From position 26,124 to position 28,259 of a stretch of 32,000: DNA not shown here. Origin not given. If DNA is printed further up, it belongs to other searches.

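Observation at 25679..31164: Palindrome copies embedded in frame inside four large genes, at apparent interdomain linkers, mostly translated G-R-A-T-T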

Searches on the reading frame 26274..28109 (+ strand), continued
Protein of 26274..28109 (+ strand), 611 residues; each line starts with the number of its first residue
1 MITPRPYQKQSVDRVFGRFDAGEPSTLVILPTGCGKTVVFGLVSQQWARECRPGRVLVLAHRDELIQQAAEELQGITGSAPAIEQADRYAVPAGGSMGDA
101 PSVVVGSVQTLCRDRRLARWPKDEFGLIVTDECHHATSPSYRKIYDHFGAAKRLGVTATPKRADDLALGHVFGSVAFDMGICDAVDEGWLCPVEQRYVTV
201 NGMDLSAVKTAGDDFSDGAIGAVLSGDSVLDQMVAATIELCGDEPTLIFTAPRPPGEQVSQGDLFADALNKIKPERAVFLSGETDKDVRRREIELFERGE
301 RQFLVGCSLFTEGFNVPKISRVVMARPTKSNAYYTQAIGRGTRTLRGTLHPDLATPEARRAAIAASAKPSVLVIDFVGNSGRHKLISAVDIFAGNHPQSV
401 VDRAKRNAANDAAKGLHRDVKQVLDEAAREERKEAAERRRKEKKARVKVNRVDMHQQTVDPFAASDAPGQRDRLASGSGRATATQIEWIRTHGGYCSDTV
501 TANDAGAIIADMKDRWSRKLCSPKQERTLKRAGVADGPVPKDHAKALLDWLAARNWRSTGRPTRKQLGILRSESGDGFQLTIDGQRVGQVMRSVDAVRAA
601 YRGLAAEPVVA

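Call 54: predict_structure(alignment_id=A1)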
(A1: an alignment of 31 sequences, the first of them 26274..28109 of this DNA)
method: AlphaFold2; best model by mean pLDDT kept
length: 611 residues; sequences in the alignment: 31
mean_pLDDT: 86.4   pTM: 0.67
mean pLDDT of the five models: 86.4, 84.6, 84.2, 82.9, 81.3
residues with pLDDT >= 90: 348; 70-90: 207; 50-70: 25; < 50: 31
segments of 3 or more residues with pLDDT < 50: 447-476
pLDDT, mean of each block of 10 residues (from residue 1): 88 97 95 92 96 95 88 93 94 82 96 96 97 87 96 92 67 90 93 90 85 82 86 92 94 83 95 93 86 91 82 77 92 89 92 93 95 89 85 82 88 82 89 85 55 28 33 43 89 88 91 94 94 93 96 89 93 93 95 95 77 45
secondary structure, 60 per line:
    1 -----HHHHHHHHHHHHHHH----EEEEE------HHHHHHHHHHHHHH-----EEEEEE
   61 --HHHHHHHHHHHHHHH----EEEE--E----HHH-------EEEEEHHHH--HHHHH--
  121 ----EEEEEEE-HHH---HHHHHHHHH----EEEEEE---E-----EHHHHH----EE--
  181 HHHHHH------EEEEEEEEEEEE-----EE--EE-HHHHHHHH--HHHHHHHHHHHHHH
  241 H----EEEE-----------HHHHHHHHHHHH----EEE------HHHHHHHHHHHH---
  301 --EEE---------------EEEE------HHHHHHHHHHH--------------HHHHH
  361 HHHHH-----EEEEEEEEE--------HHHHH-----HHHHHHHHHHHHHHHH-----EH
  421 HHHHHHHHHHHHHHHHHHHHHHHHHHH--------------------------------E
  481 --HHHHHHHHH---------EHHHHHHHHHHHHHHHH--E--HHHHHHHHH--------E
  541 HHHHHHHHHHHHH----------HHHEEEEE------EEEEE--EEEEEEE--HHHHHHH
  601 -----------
elements in order: H6-20 E25-29 H36-49 E55-60 H63-77 E82-85 E103-107 H108-111 H114-118 E125-131 H139-147 E152-157 H168-172 H181-186 E193-204 H217-224 H227-241 E246-249 H261-272 E277-279 H286-297 E303-305 E321-324 H331-341 H356-365 E371-379 H388-392 H398-413 H420-447 H483-491 H502-517 H523-531 H541-553 E567-571 E578-582 E585-591 H594-600

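Call 73: search_dna_similar(query=window:26274-28109:+, collection=phages, mode=protein, max_rows=12)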
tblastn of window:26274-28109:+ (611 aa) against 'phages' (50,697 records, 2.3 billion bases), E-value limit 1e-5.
Records with a match: 3420; places in all: 3428; records where one place covers at least 80% of the query: 28.
Best place of each record, by identity: <60% 3420.
By first word of the organism name: Escherichia 708; Mycobacterium 507; Klebsiella 320; Streptococcus 261; Vibrio 197; Pseudomonas 126; Shigella 87; Salmonella 84; Xanthomonas 62; Stx2a-converting 62; and 111 more.
By host as written in the record: - 368; Mycobacterium smegmatis mc2 155 366; Escherichia coli 293; Klebsiella pneumoniae 136; Streptococcus thermophilus 102; Mycobacterium smegmatis mc#155 80; Vibrio lentus 45; Pseudomonas aeruginosa 38; and 840 more.
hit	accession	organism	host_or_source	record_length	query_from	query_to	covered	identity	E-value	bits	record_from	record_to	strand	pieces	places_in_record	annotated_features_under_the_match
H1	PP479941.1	Faecalibacterium phage Aster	Faecalibacterium sp. HTF-238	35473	5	557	91%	34.5%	1e-68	248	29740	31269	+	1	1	hypothetical protein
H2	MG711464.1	Faecalibacterium phage FP_Lugh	Faecalibacterium prausnitzii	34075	5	557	91%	33.2%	2e-66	241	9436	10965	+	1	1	SSL2 helicase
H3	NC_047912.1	Faecalibacterium phage FP_Lugh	Faecalibacterium prausnitzii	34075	5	557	91%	33.2%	2e-66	241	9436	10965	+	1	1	DNA helicase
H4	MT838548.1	Bacteriophage sp.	human fecal samples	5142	5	557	91%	33.0%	2e-61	226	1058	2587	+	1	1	record has no annotation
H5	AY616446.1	Bacillus phage BCASJ1c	-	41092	5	557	91%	32.9%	5e-65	238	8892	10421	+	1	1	16: DEAD box family helicase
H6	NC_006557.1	Bacillus phage BCASJ1c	Bacillus clarkii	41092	5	557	91%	32.9%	5e-65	238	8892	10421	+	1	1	DNA helicase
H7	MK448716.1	Streptococcus phage Javan249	Streptococcus halotolerans HTS9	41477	1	557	91%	32.0%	2e-64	236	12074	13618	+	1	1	DNA helicase | hypothetical protein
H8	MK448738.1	Streptococcus phage Javan355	Streptococcus oralis DD24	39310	5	557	91%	32.1%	5e-65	238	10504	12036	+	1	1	DNA helicase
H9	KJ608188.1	Enterococcus phage EFC-1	Enterococcus faecalis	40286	5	557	91%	31.8%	3e-63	232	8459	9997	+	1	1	DEAD/DEAH box helicase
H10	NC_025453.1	Enterococcus phage EFC-1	Enterococcus faecalis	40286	5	557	91%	31.8%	3e-63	232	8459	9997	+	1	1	DNA helicase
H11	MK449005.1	Streptococcus phage Javan74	Streptococcus anginosus J4211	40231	5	557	91%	31.7%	2e-65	238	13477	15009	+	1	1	DNA helicase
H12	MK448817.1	Streptococcus phage Javan59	Streptococcus anginosus 1505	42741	5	557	91%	31.6%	8e-65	237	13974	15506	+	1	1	DNA helicase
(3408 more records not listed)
